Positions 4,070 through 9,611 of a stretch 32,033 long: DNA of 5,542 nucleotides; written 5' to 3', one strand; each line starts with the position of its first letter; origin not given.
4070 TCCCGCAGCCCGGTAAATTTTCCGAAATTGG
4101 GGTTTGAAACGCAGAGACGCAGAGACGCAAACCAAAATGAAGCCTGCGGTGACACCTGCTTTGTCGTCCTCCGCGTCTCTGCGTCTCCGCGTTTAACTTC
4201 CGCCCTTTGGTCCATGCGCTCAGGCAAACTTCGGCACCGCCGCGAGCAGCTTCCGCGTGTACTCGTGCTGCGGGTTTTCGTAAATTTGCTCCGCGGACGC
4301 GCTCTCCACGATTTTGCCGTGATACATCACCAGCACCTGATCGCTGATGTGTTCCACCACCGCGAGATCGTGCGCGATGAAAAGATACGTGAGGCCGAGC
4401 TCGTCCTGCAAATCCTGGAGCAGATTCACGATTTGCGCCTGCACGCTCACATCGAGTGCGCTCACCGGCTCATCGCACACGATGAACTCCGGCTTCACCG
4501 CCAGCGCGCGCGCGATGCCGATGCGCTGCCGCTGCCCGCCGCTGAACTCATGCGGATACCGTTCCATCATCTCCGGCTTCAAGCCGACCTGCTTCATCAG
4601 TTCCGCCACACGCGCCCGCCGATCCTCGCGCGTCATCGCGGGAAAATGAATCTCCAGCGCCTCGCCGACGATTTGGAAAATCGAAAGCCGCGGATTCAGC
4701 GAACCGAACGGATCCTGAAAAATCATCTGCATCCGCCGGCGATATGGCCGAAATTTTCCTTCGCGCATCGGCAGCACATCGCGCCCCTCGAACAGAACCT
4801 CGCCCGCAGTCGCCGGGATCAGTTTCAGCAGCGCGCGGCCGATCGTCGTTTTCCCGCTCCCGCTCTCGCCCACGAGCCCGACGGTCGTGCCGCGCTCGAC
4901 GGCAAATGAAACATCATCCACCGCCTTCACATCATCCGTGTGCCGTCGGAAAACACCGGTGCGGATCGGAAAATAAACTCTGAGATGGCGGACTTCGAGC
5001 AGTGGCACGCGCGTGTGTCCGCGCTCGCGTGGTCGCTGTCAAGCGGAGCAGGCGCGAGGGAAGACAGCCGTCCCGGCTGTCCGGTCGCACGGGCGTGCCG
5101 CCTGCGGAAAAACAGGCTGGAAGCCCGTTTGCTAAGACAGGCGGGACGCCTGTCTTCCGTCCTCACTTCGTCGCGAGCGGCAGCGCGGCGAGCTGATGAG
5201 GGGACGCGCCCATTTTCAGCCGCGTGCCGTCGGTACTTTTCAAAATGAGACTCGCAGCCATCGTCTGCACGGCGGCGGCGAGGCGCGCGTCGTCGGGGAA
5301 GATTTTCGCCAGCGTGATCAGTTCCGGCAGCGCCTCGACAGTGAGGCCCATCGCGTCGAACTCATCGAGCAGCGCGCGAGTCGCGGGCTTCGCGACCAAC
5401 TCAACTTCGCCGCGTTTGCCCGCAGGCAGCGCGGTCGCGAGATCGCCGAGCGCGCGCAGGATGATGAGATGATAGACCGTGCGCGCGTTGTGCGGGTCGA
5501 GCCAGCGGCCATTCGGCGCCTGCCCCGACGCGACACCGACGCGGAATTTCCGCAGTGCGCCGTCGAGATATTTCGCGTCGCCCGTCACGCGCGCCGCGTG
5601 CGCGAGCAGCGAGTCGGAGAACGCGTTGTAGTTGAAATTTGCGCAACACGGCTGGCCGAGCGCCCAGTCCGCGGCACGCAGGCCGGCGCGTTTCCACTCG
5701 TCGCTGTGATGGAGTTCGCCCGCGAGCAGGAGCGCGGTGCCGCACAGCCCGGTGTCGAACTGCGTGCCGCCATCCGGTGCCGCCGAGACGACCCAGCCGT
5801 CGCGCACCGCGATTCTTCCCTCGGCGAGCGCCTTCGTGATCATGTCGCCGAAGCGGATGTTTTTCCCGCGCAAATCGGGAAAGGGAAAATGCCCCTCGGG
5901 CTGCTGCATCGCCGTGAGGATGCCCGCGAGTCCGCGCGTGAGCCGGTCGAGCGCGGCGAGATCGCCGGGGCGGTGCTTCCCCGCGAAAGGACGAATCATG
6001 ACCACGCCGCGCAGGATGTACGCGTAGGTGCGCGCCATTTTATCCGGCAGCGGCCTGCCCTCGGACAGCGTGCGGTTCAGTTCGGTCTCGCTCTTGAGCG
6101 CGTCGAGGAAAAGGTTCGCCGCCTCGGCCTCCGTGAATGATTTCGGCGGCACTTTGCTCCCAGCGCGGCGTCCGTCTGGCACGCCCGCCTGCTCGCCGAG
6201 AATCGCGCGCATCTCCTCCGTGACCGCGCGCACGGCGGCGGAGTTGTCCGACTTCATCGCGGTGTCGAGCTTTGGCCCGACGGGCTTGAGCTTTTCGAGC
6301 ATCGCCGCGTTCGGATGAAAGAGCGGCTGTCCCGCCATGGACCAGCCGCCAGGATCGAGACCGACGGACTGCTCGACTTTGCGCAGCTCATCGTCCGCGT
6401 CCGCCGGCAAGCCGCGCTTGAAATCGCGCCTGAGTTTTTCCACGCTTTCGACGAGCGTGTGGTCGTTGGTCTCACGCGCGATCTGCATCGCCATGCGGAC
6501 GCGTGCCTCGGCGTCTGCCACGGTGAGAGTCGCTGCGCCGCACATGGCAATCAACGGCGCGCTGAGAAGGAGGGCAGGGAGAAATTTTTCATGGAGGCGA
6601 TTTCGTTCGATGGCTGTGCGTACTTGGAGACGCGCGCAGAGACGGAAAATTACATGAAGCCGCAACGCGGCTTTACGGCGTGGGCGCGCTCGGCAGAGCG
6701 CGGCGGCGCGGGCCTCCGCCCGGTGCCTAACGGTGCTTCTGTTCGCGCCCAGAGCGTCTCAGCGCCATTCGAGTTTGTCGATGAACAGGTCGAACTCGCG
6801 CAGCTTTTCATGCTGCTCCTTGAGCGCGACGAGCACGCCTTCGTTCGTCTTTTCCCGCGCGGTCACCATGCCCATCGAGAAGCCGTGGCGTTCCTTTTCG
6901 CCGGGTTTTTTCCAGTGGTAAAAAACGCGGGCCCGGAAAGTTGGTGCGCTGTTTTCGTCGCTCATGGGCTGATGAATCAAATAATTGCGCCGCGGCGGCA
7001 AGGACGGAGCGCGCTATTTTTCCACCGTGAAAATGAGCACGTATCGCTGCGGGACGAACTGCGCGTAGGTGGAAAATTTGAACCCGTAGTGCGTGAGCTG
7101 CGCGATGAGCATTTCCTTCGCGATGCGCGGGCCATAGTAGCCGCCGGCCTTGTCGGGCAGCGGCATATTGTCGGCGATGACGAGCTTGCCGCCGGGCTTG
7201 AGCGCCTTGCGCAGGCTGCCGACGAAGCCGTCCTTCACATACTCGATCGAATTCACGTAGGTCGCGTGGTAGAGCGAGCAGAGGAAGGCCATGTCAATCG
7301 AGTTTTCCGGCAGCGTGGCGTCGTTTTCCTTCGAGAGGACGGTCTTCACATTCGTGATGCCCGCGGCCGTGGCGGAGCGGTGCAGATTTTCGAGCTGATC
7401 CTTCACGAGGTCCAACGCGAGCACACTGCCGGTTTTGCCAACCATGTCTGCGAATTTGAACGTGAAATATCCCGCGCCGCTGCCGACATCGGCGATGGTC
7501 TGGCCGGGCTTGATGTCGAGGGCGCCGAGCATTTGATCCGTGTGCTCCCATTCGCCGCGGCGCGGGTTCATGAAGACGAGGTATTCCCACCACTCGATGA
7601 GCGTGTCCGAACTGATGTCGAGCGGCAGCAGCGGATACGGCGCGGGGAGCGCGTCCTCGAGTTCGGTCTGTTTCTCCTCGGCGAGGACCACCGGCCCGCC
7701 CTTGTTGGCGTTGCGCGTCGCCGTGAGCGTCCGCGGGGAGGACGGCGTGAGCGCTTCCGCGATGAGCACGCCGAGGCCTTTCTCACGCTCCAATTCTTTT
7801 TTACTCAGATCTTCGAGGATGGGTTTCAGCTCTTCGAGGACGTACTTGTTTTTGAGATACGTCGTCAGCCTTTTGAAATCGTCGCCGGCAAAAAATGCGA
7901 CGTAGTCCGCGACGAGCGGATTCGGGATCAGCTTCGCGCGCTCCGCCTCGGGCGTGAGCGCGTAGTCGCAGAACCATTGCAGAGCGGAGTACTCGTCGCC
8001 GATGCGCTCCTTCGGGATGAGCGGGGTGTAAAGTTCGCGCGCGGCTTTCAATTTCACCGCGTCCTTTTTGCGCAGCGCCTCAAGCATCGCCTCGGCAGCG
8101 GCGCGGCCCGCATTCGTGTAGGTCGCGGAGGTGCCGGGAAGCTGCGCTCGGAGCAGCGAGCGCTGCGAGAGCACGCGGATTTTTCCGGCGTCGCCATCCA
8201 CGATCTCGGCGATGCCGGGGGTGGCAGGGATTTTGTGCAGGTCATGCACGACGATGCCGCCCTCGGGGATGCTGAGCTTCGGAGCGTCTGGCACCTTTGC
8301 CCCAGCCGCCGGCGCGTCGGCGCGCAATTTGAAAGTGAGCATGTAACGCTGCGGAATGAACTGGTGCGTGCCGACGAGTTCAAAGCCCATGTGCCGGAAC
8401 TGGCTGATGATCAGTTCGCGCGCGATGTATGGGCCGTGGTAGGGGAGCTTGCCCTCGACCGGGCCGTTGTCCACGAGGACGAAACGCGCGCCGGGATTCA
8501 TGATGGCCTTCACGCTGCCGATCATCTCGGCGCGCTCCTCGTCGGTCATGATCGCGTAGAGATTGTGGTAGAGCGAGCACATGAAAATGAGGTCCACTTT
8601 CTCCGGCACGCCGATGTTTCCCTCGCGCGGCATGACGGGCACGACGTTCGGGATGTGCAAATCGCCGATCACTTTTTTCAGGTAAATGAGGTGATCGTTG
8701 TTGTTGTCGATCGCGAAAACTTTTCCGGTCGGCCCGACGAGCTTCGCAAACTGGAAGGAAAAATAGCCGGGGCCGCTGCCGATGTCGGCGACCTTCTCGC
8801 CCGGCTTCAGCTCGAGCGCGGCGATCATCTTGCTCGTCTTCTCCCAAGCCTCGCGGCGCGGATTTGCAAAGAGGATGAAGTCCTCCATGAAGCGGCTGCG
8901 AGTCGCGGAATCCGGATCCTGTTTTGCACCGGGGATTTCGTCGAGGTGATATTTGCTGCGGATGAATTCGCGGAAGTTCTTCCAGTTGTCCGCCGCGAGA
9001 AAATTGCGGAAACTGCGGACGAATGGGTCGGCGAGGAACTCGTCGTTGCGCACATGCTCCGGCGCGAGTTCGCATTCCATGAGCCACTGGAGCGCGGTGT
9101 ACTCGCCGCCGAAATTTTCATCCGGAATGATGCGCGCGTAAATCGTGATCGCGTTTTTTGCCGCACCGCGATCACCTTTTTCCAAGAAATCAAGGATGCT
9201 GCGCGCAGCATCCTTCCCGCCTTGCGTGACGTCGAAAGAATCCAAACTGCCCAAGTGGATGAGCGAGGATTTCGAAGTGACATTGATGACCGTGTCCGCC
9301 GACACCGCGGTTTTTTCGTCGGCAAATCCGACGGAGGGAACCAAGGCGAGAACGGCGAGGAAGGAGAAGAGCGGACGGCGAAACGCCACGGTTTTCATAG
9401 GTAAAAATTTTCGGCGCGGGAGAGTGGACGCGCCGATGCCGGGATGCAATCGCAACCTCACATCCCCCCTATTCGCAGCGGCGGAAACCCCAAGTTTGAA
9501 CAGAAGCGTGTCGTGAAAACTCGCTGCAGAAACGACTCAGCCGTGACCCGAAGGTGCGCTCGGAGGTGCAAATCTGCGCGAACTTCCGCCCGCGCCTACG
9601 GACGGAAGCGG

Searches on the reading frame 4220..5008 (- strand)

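Call 19: search_protein_families(library=pfam, proteins=[window:4220-5008:-], max_evalue=0.001)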
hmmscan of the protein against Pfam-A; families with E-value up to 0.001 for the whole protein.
window:4220-5008:- (262 aa): 5 families
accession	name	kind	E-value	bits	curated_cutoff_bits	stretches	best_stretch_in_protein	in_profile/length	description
PF00005.33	ABC_tran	-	1.1e-31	110.7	25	1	31-182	2-136/137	ABC transporter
PF02463.25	SMC_N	-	3.7e-06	27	40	1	35-228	20-212/220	RecF/RecN/SMC N terminal domain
PF08352.17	oligo_HPY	-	1.9e-05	25.4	27.1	1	234-261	1-28/65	Oligopeptide/dipeptide transporter, C-terminal region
PF13304.12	AAA_21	-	4.8e-05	24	27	0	44-62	3-21/304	AAA domain, putative AbiEii toxin, Type IV TA system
PF13401.12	AAA_22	-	0.00066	20.4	27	0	45-208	10-118/130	AAA domain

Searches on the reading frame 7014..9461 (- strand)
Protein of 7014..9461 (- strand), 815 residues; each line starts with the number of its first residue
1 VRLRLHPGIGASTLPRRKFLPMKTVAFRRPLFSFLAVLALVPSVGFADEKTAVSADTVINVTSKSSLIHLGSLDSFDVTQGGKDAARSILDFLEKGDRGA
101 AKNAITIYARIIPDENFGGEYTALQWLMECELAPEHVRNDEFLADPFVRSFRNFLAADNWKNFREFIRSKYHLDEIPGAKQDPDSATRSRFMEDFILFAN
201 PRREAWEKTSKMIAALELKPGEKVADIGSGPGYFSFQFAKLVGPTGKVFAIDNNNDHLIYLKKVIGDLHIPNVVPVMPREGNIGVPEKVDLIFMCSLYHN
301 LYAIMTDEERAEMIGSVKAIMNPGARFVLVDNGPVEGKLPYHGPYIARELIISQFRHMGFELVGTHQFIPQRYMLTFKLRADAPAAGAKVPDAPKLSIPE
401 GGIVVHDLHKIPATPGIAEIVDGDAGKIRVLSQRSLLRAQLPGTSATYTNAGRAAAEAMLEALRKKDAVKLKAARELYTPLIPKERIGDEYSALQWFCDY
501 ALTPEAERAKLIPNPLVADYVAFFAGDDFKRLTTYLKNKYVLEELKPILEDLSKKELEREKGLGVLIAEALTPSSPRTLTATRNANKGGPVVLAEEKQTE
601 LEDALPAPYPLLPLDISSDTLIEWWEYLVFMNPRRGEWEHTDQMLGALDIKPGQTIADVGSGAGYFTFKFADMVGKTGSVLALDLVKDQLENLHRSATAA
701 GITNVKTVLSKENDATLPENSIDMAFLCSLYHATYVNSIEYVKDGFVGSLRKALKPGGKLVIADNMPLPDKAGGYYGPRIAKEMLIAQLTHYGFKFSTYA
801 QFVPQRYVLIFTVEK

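Call 3: search_protein_families(library=ncbifam, proteins=[window:7014-9461:-], max_evalue=0.01)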
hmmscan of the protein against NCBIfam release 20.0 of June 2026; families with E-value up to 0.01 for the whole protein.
window:7014-9461:- (815 aa): 55 families (the best 25 are shown)
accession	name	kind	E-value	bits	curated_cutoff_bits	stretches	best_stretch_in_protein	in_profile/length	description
NF041537.1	ArsM_AhpD_UU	exception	6.2e-21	74.6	510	2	649-766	73-184/345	arsenite methyltransferase/AhpD domain selenoprotein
NF047649.1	MTase_UXPK_star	exception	9.5e-20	70.8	460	2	649-766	74-185/283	methyltransferase/UXPK-star double selenoprotein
NF008823.0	PRK11873.1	subfamily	1.3e-19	70.8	263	2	649-764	74-183/272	arsenite methyltransferase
TIGR04364.1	methyltran_FxLD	equivalog_domain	8.6e-19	67.9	320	2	643-716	73-145/394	methyltransferase, FxLD system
NF001240.0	PRK00216.1-1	equivalog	1.5e-18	66.7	378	2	649-763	60-169/251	bifunctional demethylmenaquinone methyltransferase/2-methoxy-6-polyprenyl-1,4-benzoquinol methylase UbiE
NF010549.0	PRK13942.1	equivalog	1.6e-17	63.7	282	2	644-712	69-137/215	protein-L-isoaspartate O-methyltransferase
TIGR02469.1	CbiT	equivalog_domain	2.6e-17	63.2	78.3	2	212-294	11-94/124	precorrin-6Y C5,15-methyltransferase (decarboxylating) subunit CbiT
NF041536.1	ArsM_DUF2284_UU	exception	6.9e-17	60.9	575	2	649-766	73-184/459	arsenite methyltransferase/DUF2284 domain selenoprotein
TIGR00080.1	pimt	equivalog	6.7e-16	58.8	159.05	2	209-284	66-140/216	protein-L-isoaspartate O-methyltransferase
NF001243.0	PRK00216.1-4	equivalog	9e-13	48.1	235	2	642-763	37-152/237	demethylmenaquinone methyltransferase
NF001556.0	PRK00377.1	equivalog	3.5e-12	46.5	238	2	214-301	34-124/198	cobalt-precorrin-6Y C(15)-methyltransferase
NF043040.1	corrin_prot_MT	hypoth_equivalog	5.3e-12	45.6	180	2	649-766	38-151/216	corrinoid protein-associated methyltransferase CpaM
NF040538.1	methyl_ArsM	equivalog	8.5e-12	44.9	500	2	219-258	60-99/356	arsinothricin biosynthesis methyltransferase ArsM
TIGR02752.1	MenG_heptapren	equivalog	9.1e-12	45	419.85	1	642-764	35-151/231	demethylmenaquinone methyltransferase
NF010550.0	PRK13943.1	equivalog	1.9e-11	43.7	359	2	215-287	75-146/322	protein-L-isoaspartate O-methyltransferase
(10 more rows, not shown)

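Call 4: search_protein_families(library=pfam, proteins=[window:7014-9461:-], max_evalue=0.01)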
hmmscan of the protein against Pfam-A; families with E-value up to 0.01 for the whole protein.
window:7014-9461:- (815 aa): 20 families
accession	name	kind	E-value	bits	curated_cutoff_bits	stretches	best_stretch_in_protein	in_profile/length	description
PF13847.12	Methyltransf_31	-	5.6e-22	78.4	27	2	651-764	2-111/145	Methyltransferase domain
PF13649.12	Methyltransf_25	-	5e-17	62.8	27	2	656-758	1-97/97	Methyltransferase domain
PF01135.25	PCMT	-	1.3e-16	61.4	20.3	2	210-288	63-140/210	Protein-L-isoaspartate(D-aspartate) O-methyltransferase (PCMT)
PF08242.18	Methyltransf_12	-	9.4e-15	55.6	30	2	658-760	2-98/98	Methyltransferase domain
PF01209.24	Ubie_methyltran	-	6.5e-13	49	20.1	2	650-762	45-151/233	ubiE/COQ5 methyltransferase family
PF01728.25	FtsJ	-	8.6e-13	49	24.1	2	205-292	5-84/181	FtsJ-like methyltransferase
PF08241.18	Methyltransf_11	-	2.6e-12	47.7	21.2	1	658-762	2-95/95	Methyltransferase domain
PF05175.20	MTS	-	2.2e-10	40.9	23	2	643-769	22-145/170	Methyltransferase small domain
PF02527.21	GidB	-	3e-07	30.4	27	1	218-294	45-121/184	rRNA small subunit methyltransferase G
PF13679.12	Methyltransf_32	-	4.7e-07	30.3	27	1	651-718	24-95/143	Methyltransferase domain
PF08704.16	GCD14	-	2.3e-06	27.9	26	1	210-255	30-75/247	tRNA methyltransferase complex GCD14 subunit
PF02353.26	CMAS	-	2.5e-06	27.4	27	0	641-712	51-120/273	Mycolic acid cyclopropane synthetase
PF01189.24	Methyltr_RsmB-F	-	2.6e-06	27.7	27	0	647-709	3-65/199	16S rRNA methyltransferase RsmB/F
PF01269.23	Fibrillarin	-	2.8e-06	27.1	27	0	212-278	63-132/227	Fibrillarin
PF00398.26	RrnaAD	-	8.2e-06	25.5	24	0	641-680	19-57/263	Ribosomal RNA adenine dimethylase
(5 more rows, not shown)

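Call 28: search_solved_structures(query=window:7014-9461:-, max_evalue=0.001)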
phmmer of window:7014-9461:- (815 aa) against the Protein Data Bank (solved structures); distinct sequences matched with E-value up to 0.001: 7.
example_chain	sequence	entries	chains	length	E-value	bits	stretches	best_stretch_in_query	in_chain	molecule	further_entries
3dh0_A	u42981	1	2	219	2e-13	52.6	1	632-763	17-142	SAM dependent methyltransferase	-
5wp5_A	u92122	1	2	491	1.1e-08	37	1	635-765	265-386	Phosphomethylethanolamine N-methyltransferase 2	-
5wp4_A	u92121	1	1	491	1.9e-06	29.5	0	636-771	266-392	Phosphoethanolamine N-methyltransferase 1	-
2yxe_A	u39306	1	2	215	1.1e-05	27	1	643-710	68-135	Protein-L-isoaspartate O-methyltransferase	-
3bus_A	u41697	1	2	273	4e-05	25.2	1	640-769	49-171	Methyltransferase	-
5gm1_A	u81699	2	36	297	0.00016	23.1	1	635-766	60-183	O-methylransferase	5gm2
1i9g_A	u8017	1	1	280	0.0004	21.8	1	643-730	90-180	HYPOTHETICAL PROTEIN RV2118C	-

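Call 57: search_protein_families(library=padloc, proteins=[window:7017-9398:-], max_evalue=0.001)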
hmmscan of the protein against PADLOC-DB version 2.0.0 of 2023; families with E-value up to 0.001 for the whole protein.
window:7017-9398:- (794 aa): 1 family
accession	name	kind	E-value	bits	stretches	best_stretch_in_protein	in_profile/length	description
PDLC04134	mad2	-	1.4e-36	124.3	2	619-750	279-403/492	mads_2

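Call 61: predict_structure(alignment_id=A2)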
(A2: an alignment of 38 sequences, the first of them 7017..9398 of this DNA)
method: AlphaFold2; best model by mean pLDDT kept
length: 794 residues; sequences in the alignment: 38
mean_pLDDT: 83.9   pTM: 0.83
mean pLDDT of the five models: 83.9, 82.6, 81.0, 81.0, 80.5
residues with pLDDT >= 90: 488; 70-90: 163; 50-70: 54; < 50: 89
segments of 3 or more residues with pLDDT < 50: 1-30, 538-590
pLDDT, mean of each block of 10 residues (from residue 1): 34 36 42 83 90 67 96 98 96 79 96 97 95 96 92 65 84 91 89 97 97 97 98 95 96 93 95 95 88 94 97 74 91 95 93 96 75 74 86 84 93 86 65 95 97 95 85 96 94 89 94 92 60 50 32 28 29 35 38 75 88 87 95 97 93 98 94 92 97 97 96 90 96 97 84 80 96 95 93 84
secondary structure, 60 per line:
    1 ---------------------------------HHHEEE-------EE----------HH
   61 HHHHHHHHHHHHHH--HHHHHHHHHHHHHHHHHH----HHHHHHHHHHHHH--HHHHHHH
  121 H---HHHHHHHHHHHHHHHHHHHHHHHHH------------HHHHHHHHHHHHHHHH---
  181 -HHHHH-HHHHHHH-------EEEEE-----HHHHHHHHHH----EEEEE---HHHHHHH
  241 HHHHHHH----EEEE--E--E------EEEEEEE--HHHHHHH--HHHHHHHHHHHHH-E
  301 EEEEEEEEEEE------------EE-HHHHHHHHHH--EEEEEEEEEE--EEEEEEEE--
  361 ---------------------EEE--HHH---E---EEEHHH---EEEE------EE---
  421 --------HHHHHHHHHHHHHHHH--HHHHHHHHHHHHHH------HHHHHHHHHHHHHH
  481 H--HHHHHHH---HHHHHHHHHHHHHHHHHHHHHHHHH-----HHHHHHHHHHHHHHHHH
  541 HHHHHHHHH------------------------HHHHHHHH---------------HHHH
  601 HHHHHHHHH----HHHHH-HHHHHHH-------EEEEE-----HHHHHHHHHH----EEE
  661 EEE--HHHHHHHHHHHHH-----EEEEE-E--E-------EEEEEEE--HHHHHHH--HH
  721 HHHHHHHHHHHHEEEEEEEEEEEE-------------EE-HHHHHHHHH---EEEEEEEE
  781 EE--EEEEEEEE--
elements in order (helices of 4 or more, strands of 3 or more residues): E37-39 H59-74 H77-94 H99-111 H114-121 H125-149 H162-177 H182-186 H188-194 E202-206 H212-221 E226-230 H234-247 E252-255 E268-274 H277-283 H286-298 E300-311 H327-336 E339-348 E351-358 E382-384 E397-399 E406-409 H429-444 H447-460 H467-481 H484-490 H494-518 H524-549 H574-581 H597-609 H614-618 H620-626 E634-638 H644-653 E658-663 H666-678 E684-688 E701-707 H710-716 H719-732 E733-744 H761-769 E773-782 E785-792

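Call 63: fold_search(model_id=the predicted structure, library=pdb)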
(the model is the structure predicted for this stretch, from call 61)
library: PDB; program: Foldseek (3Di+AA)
matches with E <= 10: 1926; with E <= 0.001: 1076
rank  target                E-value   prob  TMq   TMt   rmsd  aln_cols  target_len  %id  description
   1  5wp5_B                2.0e-13  1.00  0.18  0.29  24.4       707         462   12  Arabidopsis thaliana phosphoethanolamine N-methyltransferase 2 (AtPMT2) in complex with SAH (released 2017-11-15)
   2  5wp4                  1.4e-12  1.00  0.18  0.29  19.4       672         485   12  Arabidopsis thaliana phosphoethanolamine N-methyltransferase 1 (AtPMT1, XIOPTL) in complex with SAH and phosphocholine (released 2017-11-15)
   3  3dh0_A                2.4e-12  1.00  0.20  0.80   2.8       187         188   24  Crystal structure of a SAM dependent methyltransferase from Aquifex aeolicus (released 2008-07-15)
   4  5wp5_A                2.4e-12  1.00  0.18  0.29  24.4       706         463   12  Arabidopsis thaliana phosphoethanolamine N-methyltransferase 2 (AtPMT2) in complex with SAH (released 2017-11-15)
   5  3dh0_B                1.7e-11  1.00  0.20  0.78   3.5       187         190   26  Crystal structure of a SAM dependent methyltransferase from Aquifex aeolicus (released 2008-07-15)
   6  5gm1_C                8.5e-10  1.00  0.16  0.43  14.6       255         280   18  Crystal structure of methyltransferase TleD complexed with SAH (released 2016-09-28)
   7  5gm2_L                2.0e-09  1.00  0.18  0.51   9.9       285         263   15  Crystal structure of methyltransferase TleD complexed with SAH and teleocidin A1 (released 2016-09-28)
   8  5gm1_A                3.0e-09  1.00  0.17  0.45  12.7       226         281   18  Crystal structure of methyltransferase TleD complexed with SAH (released 2016-09-28)
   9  5gm2_M                3.7e-09  1.00  0.17  0.46   9.9       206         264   20  Crystal structure of methyltransferase TleD complexed with SAH and teleocidin A1 (released 2016-09-28)
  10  5gm1_E                3.7e-09  1.00  0.18  0.47  10.1       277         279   15  Crystal structure of methyltransferase TleD complexed with SAH (released 2016-09-28)
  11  5gm2_B                3.9e-09  1.00  0.17  0.45  12.7       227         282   19  Crystal structure of methyltransferase TleD complexed with SAH and teleocidin A1 (released 2016-09-28)
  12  5gm2_N                5.0e-09  1.00  0.18  0.49  10.0       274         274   16  Crystal structure of methyltransferase TleD complexed with SAH and teleocidin A1 (released 2016-09-28)
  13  5gm1_B                5.0e-09  1.00  0.18  0.47  10.1       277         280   15  Crystal structure of methyltransferase TleD complexed with SAH (released 2016-09-28)
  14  5gm1_K                5.3e-09  1.00  0.17  0.44   9.9       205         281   20  Crystal structure of methyltransferase TleD complexed with SAH (released 2016-09-28)
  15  4hgy_A                8.1e-09  1.00  0.17  0.52   6.9       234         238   16  Structure of the CcbJ Methyltransferase from Streptomyces caelestis (released 2013-10-30)
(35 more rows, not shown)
